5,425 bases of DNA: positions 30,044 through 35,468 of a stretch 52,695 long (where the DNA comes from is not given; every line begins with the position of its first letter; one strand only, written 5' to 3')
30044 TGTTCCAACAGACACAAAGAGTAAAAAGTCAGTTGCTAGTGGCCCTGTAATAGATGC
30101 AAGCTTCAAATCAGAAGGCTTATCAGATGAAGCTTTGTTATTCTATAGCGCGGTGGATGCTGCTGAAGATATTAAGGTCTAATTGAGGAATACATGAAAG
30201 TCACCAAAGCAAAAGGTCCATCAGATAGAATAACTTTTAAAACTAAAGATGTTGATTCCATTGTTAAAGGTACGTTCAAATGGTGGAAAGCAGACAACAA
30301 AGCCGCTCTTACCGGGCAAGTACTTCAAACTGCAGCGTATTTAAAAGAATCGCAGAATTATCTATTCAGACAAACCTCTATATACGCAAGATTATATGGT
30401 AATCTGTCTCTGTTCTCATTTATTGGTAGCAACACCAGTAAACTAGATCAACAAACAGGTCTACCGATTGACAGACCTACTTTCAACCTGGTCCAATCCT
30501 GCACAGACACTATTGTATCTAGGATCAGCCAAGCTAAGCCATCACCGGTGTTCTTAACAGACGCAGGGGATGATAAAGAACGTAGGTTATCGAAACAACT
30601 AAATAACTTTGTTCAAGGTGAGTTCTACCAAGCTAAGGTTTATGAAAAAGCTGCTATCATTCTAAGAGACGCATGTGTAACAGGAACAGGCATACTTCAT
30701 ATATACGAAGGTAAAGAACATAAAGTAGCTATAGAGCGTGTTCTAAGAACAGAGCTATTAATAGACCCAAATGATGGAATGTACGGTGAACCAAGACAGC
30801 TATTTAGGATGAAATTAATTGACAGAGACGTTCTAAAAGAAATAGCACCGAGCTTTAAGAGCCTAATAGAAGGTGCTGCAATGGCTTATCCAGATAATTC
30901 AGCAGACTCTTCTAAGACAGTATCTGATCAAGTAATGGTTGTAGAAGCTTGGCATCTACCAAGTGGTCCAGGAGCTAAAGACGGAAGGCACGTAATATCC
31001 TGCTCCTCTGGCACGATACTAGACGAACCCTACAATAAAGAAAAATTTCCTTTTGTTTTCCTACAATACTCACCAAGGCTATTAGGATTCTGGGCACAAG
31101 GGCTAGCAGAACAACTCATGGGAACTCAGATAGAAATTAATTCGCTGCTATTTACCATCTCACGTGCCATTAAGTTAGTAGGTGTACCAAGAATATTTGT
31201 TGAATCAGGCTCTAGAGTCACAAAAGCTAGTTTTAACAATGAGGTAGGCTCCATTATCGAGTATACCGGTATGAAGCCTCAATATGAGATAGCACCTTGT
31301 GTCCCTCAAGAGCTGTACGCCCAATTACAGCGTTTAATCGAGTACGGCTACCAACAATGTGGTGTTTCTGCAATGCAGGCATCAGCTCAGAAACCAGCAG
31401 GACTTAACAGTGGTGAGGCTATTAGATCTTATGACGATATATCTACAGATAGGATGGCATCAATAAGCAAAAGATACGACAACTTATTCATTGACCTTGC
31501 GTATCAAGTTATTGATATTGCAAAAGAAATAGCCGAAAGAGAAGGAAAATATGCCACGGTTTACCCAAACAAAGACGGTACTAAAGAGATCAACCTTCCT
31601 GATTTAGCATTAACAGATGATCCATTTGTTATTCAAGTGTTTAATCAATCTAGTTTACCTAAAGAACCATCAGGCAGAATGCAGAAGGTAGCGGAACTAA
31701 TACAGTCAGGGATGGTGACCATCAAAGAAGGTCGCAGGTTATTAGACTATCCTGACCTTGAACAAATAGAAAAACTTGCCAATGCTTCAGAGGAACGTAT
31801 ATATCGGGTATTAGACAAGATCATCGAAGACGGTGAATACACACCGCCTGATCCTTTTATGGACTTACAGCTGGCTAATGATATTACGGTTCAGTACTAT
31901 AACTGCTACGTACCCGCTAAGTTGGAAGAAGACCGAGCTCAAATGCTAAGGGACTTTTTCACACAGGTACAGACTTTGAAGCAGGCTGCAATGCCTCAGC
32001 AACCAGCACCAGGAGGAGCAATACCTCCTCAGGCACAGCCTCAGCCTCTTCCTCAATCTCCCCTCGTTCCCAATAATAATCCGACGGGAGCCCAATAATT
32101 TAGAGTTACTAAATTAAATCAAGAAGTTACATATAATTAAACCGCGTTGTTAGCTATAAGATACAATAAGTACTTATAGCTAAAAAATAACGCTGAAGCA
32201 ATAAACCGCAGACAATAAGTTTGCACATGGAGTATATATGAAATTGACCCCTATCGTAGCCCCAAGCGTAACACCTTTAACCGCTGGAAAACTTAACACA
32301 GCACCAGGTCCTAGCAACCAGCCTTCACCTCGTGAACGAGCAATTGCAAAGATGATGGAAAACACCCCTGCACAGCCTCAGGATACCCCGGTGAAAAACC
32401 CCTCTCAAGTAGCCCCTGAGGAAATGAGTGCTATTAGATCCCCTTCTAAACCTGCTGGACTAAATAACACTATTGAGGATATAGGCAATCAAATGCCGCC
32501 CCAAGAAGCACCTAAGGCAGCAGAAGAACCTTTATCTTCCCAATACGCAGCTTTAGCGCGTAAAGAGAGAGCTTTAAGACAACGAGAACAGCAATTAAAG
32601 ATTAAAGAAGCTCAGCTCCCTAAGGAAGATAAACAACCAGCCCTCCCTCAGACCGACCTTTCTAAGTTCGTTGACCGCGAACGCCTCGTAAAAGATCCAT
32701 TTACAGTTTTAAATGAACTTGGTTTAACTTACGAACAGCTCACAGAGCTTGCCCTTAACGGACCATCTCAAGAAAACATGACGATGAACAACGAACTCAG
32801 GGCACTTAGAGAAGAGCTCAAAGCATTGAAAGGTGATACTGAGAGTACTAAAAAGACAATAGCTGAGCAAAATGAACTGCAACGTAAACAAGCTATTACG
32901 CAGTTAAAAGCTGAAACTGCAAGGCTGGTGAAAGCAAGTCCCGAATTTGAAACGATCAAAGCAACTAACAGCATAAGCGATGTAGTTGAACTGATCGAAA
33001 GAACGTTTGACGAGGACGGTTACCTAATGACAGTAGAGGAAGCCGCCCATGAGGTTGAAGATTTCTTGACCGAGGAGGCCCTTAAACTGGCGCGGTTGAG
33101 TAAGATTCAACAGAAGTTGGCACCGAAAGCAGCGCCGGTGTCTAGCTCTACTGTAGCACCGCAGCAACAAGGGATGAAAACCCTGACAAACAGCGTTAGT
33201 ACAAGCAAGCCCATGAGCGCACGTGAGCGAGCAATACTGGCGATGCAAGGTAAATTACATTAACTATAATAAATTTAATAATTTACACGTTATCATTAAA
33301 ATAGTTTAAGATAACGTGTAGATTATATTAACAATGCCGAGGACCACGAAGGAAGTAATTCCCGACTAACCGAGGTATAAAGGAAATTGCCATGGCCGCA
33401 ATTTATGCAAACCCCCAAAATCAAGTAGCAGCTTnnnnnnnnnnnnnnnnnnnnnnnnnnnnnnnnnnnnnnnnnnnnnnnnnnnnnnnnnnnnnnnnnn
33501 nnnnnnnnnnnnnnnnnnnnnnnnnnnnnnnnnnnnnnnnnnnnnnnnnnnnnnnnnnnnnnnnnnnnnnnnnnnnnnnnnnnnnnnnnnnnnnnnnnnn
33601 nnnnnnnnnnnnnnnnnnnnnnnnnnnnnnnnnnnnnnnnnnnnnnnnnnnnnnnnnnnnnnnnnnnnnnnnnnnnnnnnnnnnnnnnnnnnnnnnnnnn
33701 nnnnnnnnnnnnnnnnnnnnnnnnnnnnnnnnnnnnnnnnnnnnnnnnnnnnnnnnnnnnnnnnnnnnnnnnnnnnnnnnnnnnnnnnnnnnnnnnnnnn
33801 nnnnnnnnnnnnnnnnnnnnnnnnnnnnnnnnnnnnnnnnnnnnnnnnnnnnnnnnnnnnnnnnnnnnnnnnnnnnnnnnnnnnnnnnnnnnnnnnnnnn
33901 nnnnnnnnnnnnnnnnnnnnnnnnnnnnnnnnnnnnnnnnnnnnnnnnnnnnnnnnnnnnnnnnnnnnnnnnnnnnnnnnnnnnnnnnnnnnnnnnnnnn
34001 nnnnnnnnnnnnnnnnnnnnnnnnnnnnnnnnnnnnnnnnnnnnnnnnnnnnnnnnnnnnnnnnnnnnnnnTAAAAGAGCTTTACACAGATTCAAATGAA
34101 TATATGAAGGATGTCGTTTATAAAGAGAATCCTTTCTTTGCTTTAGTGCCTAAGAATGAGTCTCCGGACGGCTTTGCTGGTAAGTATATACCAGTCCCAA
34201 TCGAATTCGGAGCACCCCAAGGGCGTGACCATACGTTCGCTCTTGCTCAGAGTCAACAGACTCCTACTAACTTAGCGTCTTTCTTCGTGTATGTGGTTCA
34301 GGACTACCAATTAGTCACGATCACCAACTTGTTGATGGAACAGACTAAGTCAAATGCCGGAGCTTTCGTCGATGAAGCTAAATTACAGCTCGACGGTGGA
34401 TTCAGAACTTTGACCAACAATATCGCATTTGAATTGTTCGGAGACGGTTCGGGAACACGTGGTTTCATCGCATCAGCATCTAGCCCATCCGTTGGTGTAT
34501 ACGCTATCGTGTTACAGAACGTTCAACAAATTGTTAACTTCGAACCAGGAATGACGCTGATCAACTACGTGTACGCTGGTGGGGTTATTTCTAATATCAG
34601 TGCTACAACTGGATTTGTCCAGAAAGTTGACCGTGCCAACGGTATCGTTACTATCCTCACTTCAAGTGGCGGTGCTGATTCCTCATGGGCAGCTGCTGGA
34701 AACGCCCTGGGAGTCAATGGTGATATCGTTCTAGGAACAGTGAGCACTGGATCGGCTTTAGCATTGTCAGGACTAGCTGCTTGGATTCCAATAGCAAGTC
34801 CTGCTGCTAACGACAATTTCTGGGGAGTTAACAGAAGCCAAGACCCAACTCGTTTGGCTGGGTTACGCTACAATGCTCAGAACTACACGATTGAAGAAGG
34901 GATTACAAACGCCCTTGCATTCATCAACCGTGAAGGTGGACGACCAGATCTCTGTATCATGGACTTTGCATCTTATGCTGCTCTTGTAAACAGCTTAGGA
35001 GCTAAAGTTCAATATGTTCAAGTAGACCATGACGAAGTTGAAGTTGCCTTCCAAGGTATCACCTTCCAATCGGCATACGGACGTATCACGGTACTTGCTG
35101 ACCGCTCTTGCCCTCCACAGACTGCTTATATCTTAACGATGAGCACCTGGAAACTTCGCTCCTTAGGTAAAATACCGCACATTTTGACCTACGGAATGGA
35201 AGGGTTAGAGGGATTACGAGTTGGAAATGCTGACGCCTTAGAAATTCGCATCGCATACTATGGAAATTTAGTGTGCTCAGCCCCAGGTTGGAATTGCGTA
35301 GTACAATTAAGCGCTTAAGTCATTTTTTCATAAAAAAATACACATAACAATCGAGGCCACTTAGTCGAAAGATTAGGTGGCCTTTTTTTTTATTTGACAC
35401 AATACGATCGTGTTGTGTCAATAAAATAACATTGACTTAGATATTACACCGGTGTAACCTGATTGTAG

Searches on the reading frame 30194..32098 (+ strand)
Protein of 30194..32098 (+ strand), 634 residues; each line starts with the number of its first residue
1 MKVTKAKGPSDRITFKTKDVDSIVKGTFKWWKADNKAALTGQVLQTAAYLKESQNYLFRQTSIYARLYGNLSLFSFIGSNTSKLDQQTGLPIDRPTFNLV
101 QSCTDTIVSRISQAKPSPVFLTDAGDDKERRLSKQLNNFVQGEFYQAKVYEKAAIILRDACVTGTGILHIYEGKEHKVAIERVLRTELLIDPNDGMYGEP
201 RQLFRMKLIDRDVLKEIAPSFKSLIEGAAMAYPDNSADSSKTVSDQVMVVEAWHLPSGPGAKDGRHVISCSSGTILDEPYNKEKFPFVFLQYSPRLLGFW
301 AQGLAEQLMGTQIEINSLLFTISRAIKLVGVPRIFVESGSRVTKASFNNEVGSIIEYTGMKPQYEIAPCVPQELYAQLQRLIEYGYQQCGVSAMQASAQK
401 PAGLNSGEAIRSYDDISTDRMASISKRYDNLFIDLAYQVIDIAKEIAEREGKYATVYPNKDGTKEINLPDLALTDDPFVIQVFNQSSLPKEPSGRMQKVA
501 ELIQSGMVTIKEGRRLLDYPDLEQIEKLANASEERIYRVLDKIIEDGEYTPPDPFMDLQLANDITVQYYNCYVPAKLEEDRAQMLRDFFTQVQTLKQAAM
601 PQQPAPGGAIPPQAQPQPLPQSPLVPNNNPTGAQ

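Call 71: search_protein_families(library=pfam, proteins=[window:30194-32098:+], max_evalue=0.01)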
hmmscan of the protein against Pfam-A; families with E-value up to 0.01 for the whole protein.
window:30194-32098:+ (634 aa): 2 families
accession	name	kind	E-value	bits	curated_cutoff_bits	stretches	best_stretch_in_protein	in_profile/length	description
PF23899.1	SU10_portal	-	2.8e-08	33.1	30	1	210-446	233-477/593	Phage SU10 portal protein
PF16510.12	P22_portal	-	3.6e-08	32.8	26.1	1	94-254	45-209/594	Phage P22-like portal protein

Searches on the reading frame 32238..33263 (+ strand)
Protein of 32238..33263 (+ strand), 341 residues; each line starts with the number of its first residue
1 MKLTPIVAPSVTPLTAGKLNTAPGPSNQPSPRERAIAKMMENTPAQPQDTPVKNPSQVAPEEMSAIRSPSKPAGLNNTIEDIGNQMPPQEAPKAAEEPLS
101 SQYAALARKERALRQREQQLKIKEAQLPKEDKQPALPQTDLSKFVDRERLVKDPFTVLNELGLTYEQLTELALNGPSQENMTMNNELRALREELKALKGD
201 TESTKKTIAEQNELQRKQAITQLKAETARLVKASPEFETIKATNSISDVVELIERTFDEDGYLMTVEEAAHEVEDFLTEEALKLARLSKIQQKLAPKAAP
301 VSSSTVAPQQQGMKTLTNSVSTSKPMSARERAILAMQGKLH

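Call 71: search_protein_families(library=pfam, proteins=[window:32238-33263:+], max_evalue=0.01)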
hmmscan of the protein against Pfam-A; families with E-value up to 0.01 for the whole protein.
window:32238-33263:+ (341 aa): 1 family
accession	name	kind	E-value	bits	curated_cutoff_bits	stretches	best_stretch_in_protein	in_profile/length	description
PF16331.10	TolA_bind_tri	-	0.0047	17.4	30.1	1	170-218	10-58/76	TolA binding protein trimerisation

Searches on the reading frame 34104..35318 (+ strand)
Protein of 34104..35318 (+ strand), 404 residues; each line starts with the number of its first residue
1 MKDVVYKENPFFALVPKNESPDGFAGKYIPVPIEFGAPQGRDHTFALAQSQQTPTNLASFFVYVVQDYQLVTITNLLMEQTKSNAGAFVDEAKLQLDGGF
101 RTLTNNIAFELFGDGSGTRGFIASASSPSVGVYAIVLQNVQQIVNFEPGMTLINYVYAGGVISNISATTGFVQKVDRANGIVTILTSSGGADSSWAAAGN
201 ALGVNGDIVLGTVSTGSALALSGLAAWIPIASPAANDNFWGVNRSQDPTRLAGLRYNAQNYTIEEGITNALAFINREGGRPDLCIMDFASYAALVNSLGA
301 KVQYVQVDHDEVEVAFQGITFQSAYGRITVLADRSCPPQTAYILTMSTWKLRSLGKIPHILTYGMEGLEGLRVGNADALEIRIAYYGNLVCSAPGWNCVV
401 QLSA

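Call 71: search_protein_families(library=pfam, proteins=[window:34104-35318:+], max_evalue=0.01)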
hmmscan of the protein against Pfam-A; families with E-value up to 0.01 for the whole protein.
window:34104-35318:+ (404 aa): 1 family
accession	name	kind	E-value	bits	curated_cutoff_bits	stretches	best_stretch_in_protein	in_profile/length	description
PF17236.8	SU10_MCP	-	1.1e-05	25.6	24.1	1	218-356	137-254/292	SU10 major capsid protein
